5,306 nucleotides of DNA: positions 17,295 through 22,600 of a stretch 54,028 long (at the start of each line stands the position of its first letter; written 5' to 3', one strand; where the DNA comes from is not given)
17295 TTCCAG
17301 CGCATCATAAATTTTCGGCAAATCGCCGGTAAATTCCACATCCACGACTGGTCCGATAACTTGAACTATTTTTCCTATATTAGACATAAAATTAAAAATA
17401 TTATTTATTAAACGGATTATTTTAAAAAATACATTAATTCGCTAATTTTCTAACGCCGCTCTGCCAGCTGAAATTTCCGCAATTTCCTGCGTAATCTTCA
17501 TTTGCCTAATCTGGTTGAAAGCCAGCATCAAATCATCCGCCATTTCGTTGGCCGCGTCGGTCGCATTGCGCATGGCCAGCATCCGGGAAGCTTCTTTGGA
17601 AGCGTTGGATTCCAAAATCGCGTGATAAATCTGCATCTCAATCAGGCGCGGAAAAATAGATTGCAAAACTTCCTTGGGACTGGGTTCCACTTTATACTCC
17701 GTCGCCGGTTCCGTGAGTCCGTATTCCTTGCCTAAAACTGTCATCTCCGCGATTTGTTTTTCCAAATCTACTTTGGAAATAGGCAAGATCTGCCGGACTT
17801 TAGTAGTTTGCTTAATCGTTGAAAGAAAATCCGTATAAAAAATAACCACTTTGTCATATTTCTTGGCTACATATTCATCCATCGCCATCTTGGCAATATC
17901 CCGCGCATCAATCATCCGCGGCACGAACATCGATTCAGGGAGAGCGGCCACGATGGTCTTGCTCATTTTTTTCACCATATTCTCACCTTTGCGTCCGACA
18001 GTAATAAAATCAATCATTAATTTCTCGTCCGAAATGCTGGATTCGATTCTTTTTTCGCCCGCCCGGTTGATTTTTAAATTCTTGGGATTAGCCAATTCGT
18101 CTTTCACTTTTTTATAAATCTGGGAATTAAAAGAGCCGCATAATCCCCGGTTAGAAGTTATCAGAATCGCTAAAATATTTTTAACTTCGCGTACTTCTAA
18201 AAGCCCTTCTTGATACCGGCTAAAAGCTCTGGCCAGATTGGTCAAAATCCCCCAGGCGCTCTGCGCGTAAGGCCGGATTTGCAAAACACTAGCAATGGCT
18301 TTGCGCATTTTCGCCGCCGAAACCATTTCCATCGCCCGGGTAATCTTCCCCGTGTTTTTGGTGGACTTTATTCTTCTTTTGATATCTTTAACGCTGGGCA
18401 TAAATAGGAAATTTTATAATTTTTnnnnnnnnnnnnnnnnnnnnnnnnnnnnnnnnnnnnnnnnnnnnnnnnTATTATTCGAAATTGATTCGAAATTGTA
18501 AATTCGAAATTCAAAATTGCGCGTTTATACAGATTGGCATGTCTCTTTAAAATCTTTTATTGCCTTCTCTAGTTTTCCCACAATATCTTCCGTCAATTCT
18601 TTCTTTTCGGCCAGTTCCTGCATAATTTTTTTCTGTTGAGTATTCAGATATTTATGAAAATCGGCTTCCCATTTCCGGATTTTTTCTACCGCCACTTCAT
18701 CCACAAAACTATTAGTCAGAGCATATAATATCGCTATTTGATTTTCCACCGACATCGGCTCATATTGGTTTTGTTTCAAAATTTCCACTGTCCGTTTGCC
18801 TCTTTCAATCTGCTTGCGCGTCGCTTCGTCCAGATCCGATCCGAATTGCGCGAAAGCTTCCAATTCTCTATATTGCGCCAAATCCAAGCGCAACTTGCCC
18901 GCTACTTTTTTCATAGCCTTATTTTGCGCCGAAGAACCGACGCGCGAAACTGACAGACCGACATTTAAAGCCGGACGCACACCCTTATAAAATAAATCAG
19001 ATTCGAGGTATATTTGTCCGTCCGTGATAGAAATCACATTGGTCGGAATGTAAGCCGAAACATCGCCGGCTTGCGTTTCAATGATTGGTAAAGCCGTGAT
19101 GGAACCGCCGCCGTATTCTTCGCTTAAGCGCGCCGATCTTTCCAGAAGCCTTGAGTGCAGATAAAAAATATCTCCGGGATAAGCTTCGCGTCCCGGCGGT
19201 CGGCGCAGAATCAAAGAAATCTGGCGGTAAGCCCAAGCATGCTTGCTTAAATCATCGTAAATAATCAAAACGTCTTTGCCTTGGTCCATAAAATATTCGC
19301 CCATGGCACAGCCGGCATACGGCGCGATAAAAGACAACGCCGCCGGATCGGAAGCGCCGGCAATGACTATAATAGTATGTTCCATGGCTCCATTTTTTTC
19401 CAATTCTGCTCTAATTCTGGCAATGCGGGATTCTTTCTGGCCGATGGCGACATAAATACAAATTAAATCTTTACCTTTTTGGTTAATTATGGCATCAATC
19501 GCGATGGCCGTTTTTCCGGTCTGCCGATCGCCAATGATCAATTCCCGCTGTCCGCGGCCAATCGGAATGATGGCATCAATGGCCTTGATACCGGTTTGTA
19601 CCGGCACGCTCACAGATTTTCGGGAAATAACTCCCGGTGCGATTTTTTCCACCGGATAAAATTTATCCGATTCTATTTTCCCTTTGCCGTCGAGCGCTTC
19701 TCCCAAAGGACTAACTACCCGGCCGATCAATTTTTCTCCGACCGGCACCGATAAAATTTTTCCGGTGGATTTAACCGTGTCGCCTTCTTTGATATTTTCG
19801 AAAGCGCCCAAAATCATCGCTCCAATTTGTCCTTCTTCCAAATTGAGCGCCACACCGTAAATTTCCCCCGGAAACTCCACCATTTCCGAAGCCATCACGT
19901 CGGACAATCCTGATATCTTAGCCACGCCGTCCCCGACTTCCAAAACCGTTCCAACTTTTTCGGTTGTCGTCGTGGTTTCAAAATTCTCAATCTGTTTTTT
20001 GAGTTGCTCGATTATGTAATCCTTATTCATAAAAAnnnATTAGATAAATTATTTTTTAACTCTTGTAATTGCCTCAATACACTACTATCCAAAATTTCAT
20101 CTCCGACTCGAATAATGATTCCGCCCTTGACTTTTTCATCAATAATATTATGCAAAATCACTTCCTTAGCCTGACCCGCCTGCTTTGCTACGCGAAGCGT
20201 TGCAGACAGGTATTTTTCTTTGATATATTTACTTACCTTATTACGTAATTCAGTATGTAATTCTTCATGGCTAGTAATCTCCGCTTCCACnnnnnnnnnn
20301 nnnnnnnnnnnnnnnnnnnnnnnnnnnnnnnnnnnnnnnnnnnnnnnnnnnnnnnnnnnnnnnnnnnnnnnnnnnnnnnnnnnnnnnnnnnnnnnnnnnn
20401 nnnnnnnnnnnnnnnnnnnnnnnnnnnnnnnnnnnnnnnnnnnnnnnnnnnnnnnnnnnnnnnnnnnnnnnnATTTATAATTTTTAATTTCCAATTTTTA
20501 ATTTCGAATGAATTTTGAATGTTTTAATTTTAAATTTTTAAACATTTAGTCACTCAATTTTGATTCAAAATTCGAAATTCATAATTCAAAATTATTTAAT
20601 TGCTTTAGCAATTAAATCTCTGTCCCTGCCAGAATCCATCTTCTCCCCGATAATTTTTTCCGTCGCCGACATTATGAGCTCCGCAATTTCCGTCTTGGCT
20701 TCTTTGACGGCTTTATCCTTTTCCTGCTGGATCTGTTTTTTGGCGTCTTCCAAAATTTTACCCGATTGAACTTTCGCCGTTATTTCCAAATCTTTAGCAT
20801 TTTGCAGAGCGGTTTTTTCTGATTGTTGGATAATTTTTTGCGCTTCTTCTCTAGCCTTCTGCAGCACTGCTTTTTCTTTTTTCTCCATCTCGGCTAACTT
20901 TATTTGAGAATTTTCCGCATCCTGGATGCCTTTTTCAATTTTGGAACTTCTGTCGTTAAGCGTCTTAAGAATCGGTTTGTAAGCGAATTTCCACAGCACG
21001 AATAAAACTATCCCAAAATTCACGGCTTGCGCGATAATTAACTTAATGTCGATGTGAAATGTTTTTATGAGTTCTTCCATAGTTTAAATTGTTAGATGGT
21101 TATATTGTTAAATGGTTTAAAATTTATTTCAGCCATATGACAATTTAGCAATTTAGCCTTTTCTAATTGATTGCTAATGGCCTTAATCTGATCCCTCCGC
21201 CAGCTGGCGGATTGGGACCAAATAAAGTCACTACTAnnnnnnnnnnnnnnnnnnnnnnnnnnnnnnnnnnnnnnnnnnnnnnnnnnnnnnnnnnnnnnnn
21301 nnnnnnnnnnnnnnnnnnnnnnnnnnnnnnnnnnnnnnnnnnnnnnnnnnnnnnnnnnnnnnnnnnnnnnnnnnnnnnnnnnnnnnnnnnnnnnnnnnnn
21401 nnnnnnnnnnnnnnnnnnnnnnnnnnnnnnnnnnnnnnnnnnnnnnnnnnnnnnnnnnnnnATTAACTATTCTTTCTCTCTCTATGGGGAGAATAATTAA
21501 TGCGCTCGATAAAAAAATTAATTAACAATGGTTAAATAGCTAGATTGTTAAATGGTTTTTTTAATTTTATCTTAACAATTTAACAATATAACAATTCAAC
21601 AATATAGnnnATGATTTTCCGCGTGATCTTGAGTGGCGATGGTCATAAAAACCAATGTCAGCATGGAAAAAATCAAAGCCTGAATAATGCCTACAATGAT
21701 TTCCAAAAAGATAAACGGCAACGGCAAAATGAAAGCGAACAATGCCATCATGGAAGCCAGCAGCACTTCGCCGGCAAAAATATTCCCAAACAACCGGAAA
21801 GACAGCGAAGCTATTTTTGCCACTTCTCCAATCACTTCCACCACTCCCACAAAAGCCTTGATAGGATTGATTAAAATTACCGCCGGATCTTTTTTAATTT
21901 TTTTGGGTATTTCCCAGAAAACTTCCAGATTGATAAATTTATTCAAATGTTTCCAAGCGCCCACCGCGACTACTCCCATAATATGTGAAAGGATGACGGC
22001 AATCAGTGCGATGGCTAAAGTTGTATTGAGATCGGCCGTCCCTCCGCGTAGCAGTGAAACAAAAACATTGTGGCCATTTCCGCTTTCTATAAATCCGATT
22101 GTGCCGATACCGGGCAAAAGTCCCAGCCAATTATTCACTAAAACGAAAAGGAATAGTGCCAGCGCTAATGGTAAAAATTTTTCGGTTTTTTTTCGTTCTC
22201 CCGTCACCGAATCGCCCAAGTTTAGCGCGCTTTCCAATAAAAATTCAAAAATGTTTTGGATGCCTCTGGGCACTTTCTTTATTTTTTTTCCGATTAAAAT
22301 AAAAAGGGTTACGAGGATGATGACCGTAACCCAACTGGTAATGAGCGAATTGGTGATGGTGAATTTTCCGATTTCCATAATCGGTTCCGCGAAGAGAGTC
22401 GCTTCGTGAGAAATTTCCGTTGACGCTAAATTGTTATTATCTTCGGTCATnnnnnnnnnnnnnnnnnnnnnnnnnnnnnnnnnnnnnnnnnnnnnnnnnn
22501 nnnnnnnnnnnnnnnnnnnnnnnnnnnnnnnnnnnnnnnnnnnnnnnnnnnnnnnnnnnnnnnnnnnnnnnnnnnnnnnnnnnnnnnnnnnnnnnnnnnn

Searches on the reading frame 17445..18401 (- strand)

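Call 88: search_protein_families(library=pfam, proteins=[window:17445-18401:-], max_evalue=0.001)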
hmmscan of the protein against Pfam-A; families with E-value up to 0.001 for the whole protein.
window:17445-18401:- (319 aa): 1 family
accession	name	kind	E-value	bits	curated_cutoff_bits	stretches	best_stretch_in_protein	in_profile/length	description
PF00231.24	ATP-synt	-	6.8e-82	275.8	39.9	1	3-317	1-285/285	ATP synthase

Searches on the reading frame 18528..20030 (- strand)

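Call 88: search_protein_families(library=pfam, proteins=[window:18528-20030:-], max_evalue=0.001)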
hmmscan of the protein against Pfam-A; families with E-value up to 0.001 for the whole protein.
window:18528-20030:- (501 aa): 4 families
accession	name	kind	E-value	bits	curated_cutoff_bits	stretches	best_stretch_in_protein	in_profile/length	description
PF00006.31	ATP-synt_ab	-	1.1e-83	280.5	29.5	1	147-362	1-213/213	ATP synthase alpha/beta family, nucleotide-binding domain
PF00306.32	ATP-synt_ab_C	-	3.9e-50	169.9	27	1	369-494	1-126/126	ATP synthase alpha/beta chain, C terminal domain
PF02874.29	ATP-synt_ab_N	-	2.4e-15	57.3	20.9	1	23-90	2-69/69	ATP synthase alpha/beta family, beta-barrel domain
PF06745.19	ATPase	-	7.5e-05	22.6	26.6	1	144-205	1-65/231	KaiC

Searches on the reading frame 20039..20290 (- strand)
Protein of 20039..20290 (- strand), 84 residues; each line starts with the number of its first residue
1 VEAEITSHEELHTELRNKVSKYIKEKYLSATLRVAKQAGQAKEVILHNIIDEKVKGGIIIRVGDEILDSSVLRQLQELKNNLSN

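Call 70: search_protein_families(library=pfam, proteins=[window:20039-20290:-], max_evalue=0.01)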
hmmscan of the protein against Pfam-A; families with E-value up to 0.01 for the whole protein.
window:20039-20290:- (84 aa): 1 family
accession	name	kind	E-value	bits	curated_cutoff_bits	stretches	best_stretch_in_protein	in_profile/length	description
PF00213.23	OSCP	-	7.9e-12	46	22.3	1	2-82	104-172/172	ATP synthase delta (OSCP) subunit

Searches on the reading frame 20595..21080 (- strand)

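Call 88: search_protein_families(library=pfam, proteins=[window:20595-21080:-], max_evalue=0.001)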
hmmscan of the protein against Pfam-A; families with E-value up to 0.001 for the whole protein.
window:20595-21080:- (162 aa): 2 families
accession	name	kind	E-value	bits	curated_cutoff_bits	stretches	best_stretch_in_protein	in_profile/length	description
PF00430.23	ATP-synt_B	-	9.4e-25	87.7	28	1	15-144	2-131/132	ATP synthase B/B' CF(0)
PF05405.19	Mt_ATP-synt_B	-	0.00042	20.4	21.7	0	19-120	20-131/163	Mitochondrial ATP synthase B chain precursor (ATP-synt_B)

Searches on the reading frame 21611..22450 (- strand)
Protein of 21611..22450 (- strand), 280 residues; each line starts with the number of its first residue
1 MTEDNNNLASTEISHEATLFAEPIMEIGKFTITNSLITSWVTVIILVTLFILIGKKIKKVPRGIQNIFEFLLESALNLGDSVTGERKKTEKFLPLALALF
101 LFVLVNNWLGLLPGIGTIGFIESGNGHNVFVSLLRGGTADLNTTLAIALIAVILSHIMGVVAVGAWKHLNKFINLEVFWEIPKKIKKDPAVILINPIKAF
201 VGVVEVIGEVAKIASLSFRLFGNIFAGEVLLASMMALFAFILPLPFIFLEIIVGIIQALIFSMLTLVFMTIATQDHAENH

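Call 90: search_protein_families(library=pfam, proteins=[window:21611-22450:-], max_evalue=0.001)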
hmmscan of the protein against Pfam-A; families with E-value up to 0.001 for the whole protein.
window:21611-22450:- (280 aa): 1 family
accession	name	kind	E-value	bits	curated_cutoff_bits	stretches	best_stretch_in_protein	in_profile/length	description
PF00119.25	ATP-synt_A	-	2.2e-40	139.3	33.9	1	37-269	2-216/217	ATP synthase A chain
